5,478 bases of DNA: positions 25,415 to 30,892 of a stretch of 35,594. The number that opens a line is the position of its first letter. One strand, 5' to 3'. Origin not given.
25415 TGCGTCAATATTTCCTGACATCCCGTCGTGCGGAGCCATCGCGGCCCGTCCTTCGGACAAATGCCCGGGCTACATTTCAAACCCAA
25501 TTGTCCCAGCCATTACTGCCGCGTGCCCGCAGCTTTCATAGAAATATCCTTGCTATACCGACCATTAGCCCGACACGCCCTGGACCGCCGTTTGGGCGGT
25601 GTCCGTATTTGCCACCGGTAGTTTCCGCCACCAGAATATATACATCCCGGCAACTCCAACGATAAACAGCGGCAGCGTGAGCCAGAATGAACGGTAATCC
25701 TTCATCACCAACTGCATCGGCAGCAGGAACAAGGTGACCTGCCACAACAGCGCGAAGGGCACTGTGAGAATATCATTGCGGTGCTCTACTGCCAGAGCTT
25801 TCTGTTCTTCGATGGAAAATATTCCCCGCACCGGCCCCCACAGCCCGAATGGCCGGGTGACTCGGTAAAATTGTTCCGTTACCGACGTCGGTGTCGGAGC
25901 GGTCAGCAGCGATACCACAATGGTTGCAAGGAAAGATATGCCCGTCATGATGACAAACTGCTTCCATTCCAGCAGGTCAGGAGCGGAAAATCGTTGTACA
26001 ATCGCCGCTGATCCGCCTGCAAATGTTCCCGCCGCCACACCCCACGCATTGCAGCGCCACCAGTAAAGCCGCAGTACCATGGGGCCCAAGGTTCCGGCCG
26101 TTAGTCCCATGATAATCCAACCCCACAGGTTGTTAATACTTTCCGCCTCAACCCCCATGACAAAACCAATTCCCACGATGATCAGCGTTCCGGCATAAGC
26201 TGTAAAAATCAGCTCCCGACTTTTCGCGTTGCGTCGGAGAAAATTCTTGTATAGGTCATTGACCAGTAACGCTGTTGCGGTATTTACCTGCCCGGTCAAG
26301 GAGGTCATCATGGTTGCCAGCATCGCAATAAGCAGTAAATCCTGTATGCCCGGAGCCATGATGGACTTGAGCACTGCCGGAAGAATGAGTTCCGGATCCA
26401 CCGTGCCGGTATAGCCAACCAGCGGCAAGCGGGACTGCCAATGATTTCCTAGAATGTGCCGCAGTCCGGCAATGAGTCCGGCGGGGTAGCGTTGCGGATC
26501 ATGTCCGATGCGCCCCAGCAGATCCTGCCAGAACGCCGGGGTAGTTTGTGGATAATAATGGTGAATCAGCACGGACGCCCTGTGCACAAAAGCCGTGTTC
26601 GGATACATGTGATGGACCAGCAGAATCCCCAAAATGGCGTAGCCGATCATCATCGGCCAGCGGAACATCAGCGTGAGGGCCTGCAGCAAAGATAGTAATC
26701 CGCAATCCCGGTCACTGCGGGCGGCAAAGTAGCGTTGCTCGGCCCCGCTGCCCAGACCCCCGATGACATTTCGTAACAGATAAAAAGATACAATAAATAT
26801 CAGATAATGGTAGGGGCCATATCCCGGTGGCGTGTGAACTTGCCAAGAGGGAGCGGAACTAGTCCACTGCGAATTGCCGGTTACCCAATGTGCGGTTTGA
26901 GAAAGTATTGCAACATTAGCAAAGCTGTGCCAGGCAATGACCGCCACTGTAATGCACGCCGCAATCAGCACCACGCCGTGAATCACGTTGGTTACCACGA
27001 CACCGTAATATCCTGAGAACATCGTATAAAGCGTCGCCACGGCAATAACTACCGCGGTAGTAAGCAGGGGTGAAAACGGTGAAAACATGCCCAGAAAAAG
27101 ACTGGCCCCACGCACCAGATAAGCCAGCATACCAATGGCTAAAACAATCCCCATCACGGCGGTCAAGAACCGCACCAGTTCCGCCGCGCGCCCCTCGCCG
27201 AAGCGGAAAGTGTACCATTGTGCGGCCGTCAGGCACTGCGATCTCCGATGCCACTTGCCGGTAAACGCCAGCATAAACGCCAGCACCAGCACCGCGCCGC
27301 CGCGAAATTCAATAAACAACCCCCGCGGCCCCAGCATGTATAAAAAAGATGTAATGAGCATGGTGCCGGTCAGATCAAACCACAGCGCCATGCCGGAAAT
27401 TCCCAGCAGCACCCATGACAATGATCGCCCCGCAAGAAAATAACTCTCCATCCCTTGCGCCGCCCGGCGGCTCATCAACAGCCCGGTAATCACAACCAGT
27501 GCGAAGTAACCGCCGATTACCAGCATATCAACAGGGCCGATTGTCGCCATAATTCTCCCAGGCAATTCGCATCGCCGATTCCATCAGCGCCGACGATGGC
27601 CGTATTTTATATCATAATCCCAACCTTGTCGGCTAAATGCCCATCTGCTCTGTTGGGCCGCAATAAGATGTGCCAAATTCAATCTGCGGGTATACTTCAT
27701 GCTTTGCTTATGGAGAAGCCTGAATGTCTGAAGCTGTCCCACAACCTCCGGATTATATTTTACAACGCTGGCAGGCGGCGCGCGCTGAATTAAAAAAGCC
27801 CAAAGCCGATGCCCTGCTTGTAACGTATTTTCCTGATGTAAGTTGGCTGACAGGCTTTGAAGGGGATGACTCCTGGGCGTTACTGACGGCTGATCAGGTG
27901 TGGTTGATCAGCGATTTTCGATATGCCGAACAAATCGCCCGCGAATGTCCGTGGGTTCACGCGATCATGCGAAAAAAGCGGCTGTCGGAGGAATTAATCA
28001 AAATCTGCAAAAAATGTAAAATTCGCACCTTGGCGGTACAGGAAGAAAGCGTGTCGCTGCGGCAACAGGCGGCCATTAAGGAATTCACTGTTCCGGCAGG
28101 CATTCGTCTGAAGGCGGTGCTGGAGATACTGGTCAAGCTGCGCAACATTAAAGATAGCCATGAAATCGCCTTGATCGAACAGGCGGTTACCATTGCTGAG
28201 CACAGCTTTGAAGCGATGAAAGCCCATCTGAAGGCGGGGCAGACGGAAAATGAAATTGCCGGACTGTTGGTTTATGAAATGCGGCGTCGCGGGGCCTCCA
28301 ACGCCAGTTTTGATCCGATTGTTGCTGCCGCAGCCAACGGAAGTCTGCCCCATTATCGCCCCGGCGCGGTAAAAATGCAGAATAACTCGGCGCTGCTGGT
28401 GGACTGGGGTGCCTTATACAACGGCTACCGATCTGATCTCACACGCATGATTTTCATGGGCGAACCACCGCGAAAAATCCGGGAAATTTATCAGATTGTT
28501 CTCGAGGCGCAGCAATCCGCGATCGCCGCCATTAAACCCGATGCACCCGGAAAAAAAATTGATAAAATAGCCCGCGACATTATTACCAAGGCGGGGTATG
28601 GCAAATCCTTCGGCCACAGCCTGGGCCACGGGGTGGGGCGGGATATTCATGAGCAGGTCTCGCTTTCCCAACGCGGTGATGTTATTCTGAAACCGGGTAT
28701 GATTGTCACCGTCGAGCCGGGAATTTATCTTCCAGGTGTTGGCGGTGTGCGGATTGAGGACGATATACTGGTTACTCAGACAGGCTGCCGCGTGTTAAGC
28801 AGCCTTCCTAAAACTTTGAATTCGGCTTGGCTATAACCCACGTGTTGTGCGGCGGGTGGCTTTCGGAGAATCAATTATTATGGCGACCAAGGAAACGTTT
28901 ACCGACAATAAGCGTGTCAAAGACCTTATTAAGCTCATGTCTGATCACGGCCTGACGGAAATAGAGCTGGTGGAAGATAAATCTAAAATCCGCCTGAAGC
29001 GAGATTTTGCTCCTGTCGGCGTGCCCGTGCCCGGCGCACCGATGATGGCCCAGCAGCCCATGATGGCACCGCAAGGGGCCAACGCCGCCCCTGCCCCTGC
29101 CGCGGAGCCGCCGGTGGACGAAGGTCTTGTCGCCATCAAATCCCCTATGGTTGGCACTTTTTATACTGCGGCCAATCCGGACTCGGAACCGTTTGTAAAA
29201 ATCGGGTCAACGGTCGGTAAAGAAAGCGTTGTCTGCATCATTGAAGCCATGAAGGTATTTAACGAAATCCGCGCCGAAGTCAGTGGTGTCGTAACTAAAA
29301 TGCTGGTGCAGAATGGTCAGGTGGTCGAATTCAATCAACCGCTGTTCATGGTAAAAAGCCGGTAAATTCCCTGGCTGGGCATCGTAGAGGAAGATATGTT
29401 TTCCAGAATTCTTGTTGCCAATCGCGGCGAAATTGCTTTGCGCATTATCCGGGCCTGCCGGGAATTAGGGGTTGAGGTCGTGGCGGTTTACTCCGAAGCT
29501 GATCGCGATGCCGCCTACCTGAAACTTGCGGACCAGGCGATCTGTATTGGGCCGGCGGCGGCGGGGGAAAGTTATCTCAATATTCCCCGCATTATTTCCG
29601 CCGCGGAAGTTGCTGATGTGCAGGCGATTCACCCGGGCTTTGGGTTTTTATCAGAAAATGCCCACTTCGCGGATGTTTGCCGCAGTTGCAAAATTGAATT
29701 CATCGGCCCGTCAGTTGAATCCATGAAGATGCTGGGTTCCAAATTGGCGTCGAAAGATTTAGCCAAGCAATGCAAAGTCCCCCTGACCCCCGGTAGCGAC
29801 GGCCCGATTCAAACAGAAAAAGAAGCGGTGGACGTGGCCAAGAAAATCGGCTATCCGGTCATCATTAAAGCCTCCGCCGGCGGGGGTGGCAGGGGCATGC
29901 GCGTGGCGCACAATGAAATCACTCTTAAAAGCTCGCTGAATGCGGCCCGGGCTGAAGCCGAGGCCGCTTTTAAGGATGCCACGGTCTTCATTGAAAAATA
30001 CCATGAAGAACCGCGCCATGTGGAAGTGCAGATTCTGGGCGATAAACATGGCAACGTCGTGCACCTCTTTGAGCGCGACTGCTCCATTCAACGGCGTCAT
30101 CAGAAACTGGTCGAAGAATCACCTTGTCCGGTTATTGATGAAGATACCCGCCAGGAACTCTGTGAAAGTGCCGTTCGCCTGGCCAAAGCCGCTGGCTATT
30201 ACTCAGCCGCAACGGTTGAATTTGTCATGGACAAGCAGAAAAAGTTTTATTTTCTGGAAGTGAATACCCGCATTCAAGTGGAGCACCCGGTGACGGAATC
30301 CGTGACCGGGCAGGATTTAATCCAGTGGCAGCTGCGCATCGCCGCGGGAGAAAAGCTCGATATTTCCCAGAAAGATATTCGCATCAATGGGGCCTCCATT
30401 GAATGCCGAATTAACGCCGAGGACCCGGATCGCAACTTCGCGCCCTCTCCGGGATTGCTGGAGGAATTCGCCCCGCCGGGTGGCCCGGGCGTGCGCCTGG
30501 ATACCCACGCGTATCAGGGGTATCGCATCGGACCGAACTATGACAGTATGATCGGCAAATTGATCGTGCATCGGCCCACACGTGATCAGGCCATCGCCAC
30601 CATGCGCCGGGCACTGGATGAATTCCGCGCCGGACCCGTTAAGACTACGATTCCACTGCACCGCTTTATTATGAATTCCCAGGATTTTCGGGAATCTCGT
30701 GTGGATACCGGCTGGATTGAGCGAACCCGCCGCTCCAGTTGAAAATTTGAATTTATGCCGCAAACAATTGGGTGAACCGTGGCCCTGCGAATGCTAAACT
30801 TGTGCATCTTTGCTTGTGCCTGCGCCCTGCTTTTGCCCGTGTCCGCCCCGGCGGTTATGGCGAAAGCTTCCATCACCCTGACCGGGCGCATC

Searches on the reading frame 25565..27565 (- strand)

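Call 27: search_protein_families(library=pfam, proteins=[window:25565-27565:-], max_evalue=0.001)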
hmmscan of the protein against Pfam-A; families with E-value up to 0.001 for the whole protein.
window:25565-27565:- (666 aa): 1 family
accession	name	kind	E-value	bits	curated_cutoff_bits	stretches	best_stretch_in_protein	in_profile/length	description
PF00474.23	SSF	-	1.5e-28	100.2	22.8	2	390-517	276-406/406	Sodium:solute symporter family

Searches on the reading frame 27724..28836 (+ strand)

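Call 27: search_protein_families(library=pfam, proteins=[window:27724-28836:+], max_evalue=0.001)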
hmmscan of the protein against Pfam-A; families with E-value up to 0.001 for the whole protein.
window:27724-28836:+ (370 aa): 2 families
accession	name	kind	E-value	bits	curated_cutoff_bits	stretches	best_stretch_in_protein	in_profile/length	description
PF00557.29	Peptidase_M24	-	7.7e-67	225.5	23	1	150-352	2-208/208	Metallopeptidase family M24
PF01321.24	Creatinase_N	-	1.5e-15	58.3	22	1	15-142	1-128/128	Creatinase/Prolidase N-terminal domain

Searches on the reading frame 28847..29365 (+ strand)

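Call 27: search_protein_families(library=pfam, proteins=[window:28847-29365:+], max_evalue=0.001)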
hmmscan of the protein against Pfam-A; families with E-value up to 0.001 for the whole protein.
window:28847-29365:+ (172 aa): 1 family
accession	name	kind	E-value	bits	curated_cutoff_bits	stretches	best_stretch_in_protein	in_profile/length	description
PF00364.28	Biotin_lipoyl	-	1.2e-20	73.6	22.1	1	96-168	2-72/73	Biotin-requiring enzyme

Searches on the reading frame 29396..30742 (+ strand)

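Call 27: search_protein_families(library=pfam, proteins=[window:29396-30742:+], max_evalue=0.001)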
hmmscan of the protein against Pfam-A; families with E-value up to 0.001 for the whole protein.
window:29396-30742:+ (448 aa): 7 families
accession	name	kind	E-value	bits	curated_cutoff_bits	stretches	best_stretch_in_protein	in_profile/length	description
PF02786.22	CPSase_L_D2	-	9.8e-78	260.9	19.8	1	118-322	4-209/211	Carbamoyl-phosphate synthase L chain, ATP binding domain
PF00289.28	Biotin_carb_N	-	4.9e-44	149.7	25.5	1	1-110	1-110/110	Biotin carboxylase, N-terminal domain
PF02785.25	Biotin_carb_C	-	4.3e-39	133.4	32.4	1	336-443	1-108/108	Biotin carboxylase C-terminal domain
PF07478.18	Dala_Dala_lig_C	-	1.4e-12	48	24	1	141-291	25-174/204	D-ala D-ala ligase C-terminus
PF02222.28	ATP-grasp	-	5.7e-08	33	27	1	138-292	16-162/179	ATP-grasp domain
PF02655.19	ATP-grasp_3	-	2.8e-06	27.9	23.2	1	126-294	16-158/160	ATP-grasp domain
PF08443.16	RimK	-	7.1e-05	22.9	21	1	138-297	24-171/188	RimK-like ATP-grasp domain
